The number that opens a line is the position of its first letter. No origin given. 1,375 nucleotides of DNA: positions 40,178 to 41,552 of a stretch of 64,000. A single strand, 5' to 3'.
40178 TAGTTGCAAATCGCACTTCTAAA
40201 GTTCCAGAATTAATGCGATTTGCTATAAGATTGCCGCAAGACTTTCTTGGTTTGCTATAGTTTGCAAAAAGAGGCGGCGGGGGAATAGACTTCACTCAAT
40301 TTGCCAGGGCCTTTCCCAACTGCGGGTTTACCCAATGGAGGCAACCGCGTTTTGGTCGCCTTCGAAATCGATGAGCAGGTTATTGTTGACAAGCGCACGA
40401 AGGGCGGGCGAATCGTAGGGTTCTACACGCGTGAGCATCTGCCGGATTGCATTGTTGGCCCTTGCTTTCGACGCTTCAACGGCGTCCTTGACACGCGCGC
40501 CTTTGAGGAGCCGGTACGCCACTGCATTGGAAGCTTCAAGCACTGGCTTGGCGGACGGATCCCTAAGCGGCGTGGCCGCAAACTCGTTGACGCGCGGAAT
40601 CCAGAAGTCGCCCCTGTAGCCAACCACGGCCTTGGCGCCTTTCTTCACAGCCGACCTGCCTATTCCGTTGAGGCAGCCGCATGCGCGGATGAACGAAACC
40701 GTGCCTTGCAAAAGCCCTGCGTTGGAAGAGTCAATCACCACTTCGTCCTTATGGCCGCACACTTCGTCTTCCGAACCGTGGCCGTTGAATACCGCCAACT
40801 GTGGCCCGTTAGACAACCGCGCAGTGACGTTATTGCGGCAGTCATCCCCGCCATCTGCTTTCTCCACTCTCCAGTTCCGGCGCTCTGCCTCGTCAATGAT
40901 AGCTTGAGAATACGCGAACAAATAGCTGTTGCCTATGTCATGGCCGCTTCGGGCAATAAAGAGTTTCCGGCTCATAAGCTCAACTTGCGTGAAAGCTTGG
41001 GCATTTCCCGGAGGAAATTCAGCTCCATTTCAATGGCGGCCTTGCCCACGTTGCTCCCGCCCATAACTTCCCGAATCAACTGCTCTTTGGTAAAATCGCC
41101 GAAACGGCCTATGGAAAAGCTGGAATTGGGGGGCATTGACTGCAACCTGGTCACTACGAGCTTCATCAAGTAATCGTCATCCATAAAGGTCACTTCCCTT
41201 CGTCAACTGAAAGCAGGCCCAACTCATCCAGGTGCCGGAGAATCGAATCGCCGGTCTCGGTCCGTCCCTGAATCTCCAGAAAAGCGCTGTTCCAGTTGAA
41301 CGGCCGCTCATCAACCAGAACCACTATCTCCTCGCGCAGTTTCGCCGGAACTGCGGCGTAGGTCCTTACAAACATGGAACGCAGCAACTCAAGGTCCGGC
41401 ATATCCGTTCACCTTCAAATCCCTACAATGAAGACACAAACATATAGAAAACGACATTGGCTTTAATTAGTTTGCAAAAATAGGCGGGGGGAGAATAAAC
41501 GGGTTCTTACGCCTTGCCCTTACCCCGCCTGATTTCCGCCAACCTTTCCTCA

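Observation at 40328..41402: Overlapping 3-gene operon: two small paralog-like proteins plus a minimal caspase/CHAT-like protein (candidate novel accessory or defence module)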

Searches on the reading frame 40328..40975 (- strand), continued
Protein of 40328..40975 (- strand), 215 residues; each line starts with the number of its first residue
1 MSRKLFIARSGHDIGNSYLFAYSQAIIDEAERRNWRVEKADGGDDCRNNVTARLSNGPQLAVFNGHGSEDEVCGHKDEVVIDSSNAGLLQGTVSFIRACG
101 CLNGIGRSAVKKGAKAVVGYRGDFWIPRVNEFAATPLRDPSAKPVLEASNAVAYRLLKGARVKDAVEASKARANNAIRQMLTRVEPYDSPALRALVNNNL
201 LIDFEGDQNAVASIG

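Call 36: find_encoding_contigs(protein=P0179, flank=5000, max_places=1)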
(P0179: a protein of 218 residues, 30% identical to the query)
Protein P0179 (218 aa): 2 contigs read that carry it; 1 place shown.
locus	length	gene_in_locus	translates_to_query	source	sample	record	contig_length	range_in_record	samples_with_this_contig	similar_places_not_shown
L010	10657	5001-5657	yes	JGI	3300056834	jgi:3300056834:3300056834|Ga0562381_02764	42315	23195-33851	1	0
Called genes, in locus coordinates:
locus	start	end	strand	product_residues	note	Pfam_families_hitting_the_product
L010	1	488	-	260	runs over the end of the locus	-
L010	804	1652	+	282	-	-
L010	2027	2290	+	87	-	PF12441:CopG_antitoxin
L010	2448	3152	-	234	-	PF01073:3Beta_HSD, PF01370:Epimerase, PF02719:Polysacc_synt_2, PF04321:RmlD_sub_bind, PF07993:NAD_binding_4 (faint), PF08659:KR, PF16363:GDP_Man_Dehyd, PF13460:NAD_binding_10 (weak)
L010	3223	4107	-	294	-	PF02517:Rce1-like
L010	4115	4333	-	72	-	-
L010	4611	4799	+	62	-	-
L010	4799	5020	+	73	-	-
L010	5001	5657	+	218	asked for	-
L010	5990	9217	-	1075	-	PF07889:DUF1664 (faint)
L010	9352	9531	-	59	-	-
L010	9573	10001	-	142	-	-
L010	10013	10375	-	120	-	-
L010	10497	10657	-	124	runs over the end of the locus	PF01204:Trehalase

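Call 37: find_encoding_contigs(protein=P0192, flank=5000, max_places=1)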
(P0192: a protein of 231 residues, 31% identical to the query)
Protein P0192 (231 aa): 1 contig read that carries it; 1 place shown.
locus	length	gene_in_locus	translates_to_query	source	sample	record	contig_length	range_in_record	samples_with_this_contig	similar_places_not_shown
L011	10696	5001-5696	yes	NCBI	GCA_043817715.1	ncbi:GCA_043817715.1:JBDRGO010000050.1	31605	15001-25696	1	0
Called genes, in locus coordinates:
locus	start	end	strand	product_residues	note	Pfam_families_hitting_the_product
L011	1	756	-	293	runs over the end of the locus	PF00892:EamA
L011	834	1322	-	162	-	PF04307:YdjM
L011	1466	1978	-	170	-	-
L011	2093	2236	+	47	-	-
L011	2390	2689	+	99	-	-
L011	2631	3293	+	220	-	PF02661:Fic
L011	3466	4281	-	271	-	PF13565:HTH_32 (weak), PF24764:rva_4 (weak), PF00665:rve, PF13683:rve_3 (weak)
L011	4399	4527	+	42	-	PF24434:DUF7557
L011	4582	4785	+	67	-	-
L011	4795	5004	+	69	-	-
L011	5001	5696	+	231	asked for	-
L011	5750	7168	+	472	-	-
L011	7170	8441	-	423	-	PF01595:CNNM, PF00571:CBS (faint), PF03471:CorC_HlyC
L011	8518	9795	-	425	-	PF03952:Enolase_N, PF00113:Enolase_C, PF13378:MR_MLE_C, PF07476:MAAL_C (weak)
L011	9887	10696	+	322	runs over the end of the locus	PF13793:Pribosyltran_N, PF00156:Pribosyltran, PF14572:Pribosyl_synth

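Call 78: fold_search(model_id=the predicted structure, library=viral)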
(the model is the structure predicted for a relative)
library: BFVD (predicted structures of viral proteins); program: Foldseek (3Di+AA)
matches with E <= 10: 300; with E <= 0.001: 3
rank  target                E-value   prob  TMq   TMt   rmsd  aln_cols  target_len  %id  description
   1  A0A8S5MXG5            5.5e-06  1.00  0.46  0.33  10.3       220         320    9  Uncharacterized protein [Myoviridae sp. ctWaE18]
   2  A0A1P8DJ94            6.6e-06  1.00  0.55  0.46  14.8       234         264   12  (no name in the UniProt tables at hand)
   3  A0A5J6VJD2            5.8e-04  1.00  0.43  0.46   6.2       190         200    7  Caspase domain protein [Megaviridae environmental sample]
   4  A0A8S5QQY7            5.3e-03  0.98  0.43  0.47   8.3       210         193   11  Multimeric flavodoxin WrbA [Myoviridae sp. ctgXL3]
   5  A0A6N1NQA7            8.1e-03  0.85  0.39  0.29  13.7       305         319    9  Clostripain [Tupanvirus deep ocean]
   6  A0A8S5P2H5            1.0e-02  0.96  0.28  0.13  13.0       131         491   14  Minor capsid protein (Fragment) [Siphoviridae sp. ctKUC4]
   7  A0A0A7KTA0            1.2e-02  0.87  0.40  0.39  11.5       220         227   11  Asb018 [Agrotis segetum nucleopolyhedrovirus B]
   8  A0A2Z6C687            2.2e-02  0.51  0.33  0.27  15.5       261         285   10  94K-N [Antheraea pernyi nuclear polyhedrosis virus]
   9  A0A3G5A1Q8            3.4e-02  0.75  0.33  0.44  13.2       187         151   14  Nucleoside 2-deoxyribosyltransferase [Harvfovirus sp.]
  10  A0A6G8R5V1            3.6e-02  0.75  0.30  0.31   7.0       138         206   14  NADPH-dependent oxidoreductase [Synechococcus phage S-N03]
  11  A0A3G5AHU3            4.6e-02  0.30  0.31  0.29  17.6       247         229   11  AIG1-type G domain-containing protein [Sylvanvirus sp.]
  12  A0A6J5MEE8            5.1e-02  0.82  0.29  0.41   5.4       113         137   10  Nucleoside 2-deoxyribosyltransferase [uncultured Caudovirales phage]
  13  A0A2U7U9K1            5.8e-02  0.47  0.27  0.16   6.7       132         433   15  Cystathionine gamma-lyase [Pandoravirus quercus]
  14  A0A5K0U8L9            1.1e-01  0.44  0.29  0.23   7.5       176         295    8  Uncharacterized protein [Yasminevirus sp. GU-2018]
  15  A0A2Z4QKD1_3          1.2e-01  0.28  0.30  0.06  15.3       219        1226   12  Polyprotein (Fragment) [Sclerotinia sclerotiorum endornavirus 4]
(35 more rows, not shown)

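Call 84: list_cluster_members(proteins=[P0036, P0057, P0116, P0143, P0149, P0132, P0039, P0067, P0092, P0123])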
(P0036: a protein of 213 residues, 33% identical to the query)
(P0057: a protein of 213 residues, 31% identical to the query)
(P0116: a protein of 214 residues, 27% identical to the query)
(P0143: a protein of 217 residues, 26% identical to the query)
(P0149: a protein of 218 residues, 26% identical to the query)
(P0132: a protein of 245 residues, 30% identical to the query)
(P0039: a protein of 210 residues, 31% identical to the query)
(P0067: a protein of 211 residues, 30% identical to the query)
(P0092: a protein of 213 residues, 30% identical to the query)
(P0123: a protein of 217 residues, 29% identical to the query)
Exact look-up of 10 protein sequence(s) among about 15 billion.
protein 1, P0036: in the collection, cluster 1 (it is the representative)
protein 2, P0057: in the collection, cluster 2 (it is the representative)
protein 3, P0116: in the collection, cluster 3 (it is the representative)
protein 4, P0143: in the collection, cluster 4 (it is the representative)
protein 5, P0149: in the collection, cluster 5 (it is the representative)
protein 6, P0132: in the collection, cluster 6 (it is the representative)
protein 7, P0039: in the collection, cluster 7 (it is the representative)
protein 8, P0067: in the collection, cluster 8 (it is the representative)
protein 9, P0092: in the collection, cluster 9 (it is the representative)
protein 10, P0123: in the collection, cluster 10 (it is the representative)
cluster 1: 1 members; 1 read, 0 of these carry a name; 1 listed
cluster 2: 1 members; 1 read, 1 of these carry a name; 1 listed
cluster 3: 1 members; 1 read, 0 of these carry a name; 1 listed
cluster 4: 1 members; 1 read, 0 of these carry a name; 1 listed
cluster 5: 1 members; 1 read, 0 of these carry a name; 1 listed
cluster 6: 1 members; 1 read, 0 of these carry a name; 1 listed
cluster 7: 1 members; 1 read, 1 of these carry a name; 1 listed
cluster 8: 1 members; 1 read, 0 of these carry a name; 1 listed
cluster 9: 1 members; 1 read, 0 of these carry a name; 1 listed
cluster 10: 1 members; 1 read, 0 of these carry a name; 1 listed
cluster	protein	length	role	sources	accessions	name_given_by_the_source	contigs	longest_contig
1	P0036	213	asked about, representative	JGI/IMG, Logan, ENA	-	-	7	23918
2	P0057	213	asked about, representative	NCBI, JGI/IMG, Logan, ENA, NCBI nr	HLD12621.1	MAG TPA: hypothetical protein VJB87_03420 [Candidatus Nanoarchaeia archaeon] | hypothetical protein [Candidatus Nanoarchaeia archaeon]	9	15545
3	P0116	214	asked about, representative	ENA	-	-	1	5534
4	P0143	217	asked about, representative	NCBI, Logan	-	-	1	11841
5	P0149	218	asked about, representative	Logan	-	-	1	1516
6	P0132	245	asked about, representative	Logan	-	-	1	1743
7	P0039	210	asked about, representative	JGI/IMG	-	hypothetical protein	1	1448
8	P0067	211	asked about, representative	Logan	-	-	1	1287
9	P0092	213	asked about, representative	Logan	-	-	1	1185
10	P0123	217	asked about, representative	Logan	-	-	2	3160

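Call 85: search_dna_similar(query=window:40328-40975:-, collection=phages, mode=protein, max_evalue=0.001, max_rows=10)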
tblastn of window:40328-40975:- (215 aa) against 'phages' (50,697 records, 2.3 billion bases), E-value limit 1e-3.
No match.

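Call 86: search_dna_similar(query=window:40328-40975:-, collection=plasmids, mode=protein, max_evalue=0.001, max_rows=10)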
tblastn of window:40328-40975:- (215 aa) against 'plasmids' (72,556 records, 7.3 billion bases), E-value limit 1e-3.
No match.

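Call 87: find_related_loci(query=A1, collection=viral_contigs, flank=6000)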
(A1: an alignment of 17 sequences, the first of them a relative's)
Query A1 (215 aa) in viral_contigs; peptide patterns used: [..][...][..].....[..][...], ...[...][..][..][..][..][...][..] (x = any residue, [..] = any of these).
20 stretches matched a pattern, but none encodes a relative of the query by tblastn (E <= 1e-3).

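Call 88: find_encoding_contigs(protein=P0189, flank=8000, max_places=1)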
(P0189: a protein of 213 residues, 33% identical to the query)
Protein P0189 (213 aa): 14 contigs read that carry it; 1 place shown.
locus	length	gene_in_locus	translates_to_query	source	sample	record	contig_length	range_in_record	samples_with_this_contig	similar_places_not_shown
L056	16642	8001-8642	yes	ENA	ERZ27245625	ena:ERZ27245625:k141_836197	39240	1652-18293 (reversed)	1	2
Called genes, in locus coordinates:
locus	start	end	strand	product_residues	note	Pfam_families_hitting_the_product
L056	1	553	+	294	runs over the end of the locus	PF00483:NTP_transferase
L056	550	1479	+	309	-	PF00890:FAD_binding_2 (faint), PF01134:GIDA (faint), PF01266:DAO (faint), PF03486:HI0933_like (faint), PF07992:Pyr_redox_2, PF12831:FAD_oxidored (faint), PF13738:Pyr_redox_3, PF00070:Pyr_redox, +2 more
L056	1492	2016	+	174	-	PF01371:Trp_repressor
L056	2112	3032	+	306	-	PF00082:Peptidase_S8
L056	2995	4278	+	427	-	PF03952:Enolase_N, PF00113:Enolase_C, PF07476:MAAL_C (weak), PF13378:MR_MLE_C (weak)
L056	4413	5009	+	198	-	PF00300:His_Phos_1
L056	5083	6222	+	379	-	-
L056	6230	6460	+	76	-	PF00462:Glutaredoxin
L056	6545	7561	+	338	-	PF00044:Gp_dh_N, PF02800:Gp_dh_C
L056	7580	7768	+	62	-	-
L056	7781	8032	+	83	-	-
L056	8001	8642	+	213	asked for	-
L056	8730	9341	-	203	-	-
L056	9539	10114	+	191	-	PF06130:PTAC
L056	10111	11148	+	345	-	PF00871:Acetate_kinase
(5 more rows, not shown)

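Call 89: find_encoding_contigs(protein=P0209, flank=8000, max_places=1)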
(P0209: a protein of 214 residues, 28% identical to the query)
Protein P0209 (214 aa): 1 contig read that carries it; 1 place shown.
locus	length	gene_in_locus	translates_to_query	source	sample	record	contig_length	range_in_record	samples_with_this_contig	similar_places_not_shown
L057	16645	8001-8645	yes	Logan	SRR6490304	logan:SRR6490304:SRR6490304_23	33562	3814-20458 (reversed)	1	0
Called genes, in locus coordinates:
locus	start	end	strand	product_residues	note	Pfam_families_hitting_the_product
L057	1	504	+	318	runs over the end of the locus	PF13177:DNA_pol3_delta2, PF13604:AAA_30 (faint), PF00004:AAA, PF07728:AAA_5 (weak), PF13401:AAA_22 (weak), PF22608:DNAX_ATPase_lid (weak)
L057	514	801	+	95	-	PF02575:YbaB_DNA_bd (weak)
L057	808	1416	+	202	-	PF21176:RecR_HhH, PF01751:Toprim, PF13662:Toprim_4, PF21175:RecR_C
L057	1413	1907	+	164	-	-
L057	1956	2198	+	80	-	-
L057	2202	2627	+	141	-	PF01850:PIN, PF16289:PIN_12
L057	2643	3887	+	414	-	PF00133:tRNA-synt_1 (faint), PF01406:tRNA-synt_1e, PF09334:tRNA-synt_1g (faint), PF01921:tRNA-synt_1f (weak), PF09190:DALR_2 (weak)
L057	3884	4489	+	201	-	-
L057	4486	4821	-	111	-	-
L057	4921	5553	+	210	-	-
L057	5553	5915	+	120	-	PF13473:Cupredoxin_1, PF07731:Cu-oxidase_2 (faint), PF00127:Copper-bind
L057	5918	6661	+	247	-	PF02535:Zip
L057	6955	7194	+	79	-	-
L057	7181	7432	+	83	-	PF12732:YtxH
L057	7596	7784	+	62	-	-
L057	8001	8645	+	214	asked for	-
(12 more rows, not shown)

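Call 90: find_encoding_contigs(protein=P0198, flank=8000, max_places=1)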
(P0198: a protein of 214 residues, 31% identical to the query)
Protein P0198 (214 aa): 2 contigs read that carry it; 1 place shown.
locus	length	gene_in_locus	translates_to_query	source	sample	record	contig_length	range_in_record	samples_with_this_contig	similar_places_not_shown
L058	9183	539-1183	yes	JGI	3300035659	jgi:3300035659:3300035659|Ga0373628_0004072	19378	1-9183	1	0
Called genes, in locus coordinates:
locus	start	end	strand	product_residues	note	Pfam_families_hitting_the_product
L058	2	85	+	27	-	?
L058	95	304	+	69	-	-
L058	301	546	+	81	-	-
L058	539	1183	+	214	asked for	-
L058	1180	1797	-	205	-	PF01725:Ham1p_like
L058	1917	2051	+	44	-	-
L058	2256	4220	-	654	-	PF17191:RecG_wedge, PF01336:tRNA_anti-codon, PF00270:DEAD, PF04851:ResIII, PF13604:AAA_30 (weak), PF00271:Helicase_C, PF22590:Cas3-like_C_2 (weak), PF19833:RecG_dom3_C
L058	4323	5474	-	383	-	PF00579:tRNA-synt_1b, PF01479:S4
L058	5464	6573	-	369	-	PF01546:Peptidase_M20, PF07687:M20_dimer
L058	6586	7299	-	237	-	PF01177:Asp_Glu_race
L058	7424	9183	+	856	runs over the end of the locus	PF00912:Transgly, PF00905:Transpeptidase, PF17957:Big_7 (weak)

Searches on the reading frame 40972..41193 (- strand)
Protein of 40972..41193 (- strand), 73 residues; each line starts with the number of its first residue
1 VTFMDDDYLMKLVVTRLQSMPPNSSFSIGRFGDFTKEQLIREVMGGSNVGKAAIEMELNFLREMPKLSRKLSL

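Call 4: search_protein_families(library=pfam, proteins=[window:40972-41193:-], max_evalue=1)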
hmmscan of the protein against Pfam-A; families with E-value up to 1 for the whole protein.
window:40972-41193:- (73 aa): 0 families

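Call 5: search_protein_families(library=ncbifam, proteins=[window:40972-41193:-], max_evalue=1)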
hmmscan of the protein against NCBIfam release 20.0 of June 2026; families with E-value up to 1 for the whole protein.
window:40972-41193:- (73 aa): 0 families

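Call 6: search_protein_families(library=padloc, proteins=[window:40972-41193:-], max_evalue=1)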
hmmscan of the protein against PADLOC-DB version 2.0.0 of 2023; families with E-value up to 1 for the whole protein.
window:40972-41193:- (73 aa): 0 families

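Call 7: search_protein_families(library=phrogs, proteins=[window:40972-41193:-], max_evalue=1)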
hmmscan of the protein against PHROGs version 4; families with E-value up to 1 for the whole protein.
window:40972-41193:- (73 aa): 0 families

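Call 26: find_homologous_proteins(query=window:40972-41193:-)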
Query window:40972-41193:- (73 aa): 5 proteins with E <= 0.001 among 5 candidates.
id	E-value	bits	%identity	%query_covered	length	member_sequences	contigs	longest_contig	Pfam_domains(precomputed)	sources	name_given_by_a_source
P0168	3.2e-37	143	100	96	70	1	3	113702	-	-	-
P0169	1.3e-26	109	75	99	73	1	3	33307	-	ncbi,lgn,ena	ncbi:MAG: hypothetical protein AABW54_04030 [Candidatus Micrarchaeota archaeon]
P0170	6.9e-26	107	74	96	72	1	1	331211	-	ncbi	-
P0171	1.3e-25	106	72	95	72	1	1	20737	-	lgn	-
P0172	2.3e-22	96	68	93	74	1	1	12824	-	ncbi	-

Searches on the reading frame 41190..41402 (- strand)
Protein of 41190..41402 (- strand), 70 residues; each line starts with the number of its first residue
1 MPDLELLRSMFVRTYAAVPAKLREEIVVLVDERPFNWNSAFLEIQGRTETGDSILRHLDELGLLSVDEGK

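Call 4: search_protein_families(library=pfam, proteins=[window:41190-41402:-], max_evalue=1)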
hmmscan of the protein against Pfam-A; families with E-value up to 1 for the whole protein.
window:41190-41402:- (70 aa): 1 family
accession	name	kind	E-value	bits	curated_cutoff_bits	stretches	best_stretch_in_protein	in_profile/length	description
PF20186.3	DUF6549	-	0.043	14.2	27.4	1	10-52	70-112/167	Family of unknown function (DUF6549)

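Call 5: search_protein_families(library=ncbifam, proteins=[window:41190-41402:-], max_evalue=1)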
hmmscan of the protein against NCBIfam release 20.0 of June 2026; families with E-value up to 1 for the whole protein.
window:41190-41402:- (70 aa): 0 families

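Call 6: search_protein_families(library=padloc, proteins=[window:41190-41402:-], max_evalue=1)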
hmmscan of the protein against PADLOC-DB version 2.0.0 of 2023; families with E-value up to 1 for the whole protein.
window:41190-41402:- (70 aa): 0 families

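Call 7: search_protein_families(library=phrogs, proteins=[window:41190-41402:-], max_evalue=1)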
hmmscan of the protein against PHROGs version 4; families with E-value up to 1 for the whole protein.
window:41190-41402:- (70 aa): 1 family
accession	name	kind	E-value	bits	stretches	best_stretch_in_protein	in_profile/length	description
phrog_1382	-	unknown function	0.048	14.3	1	13-32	19-38/48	-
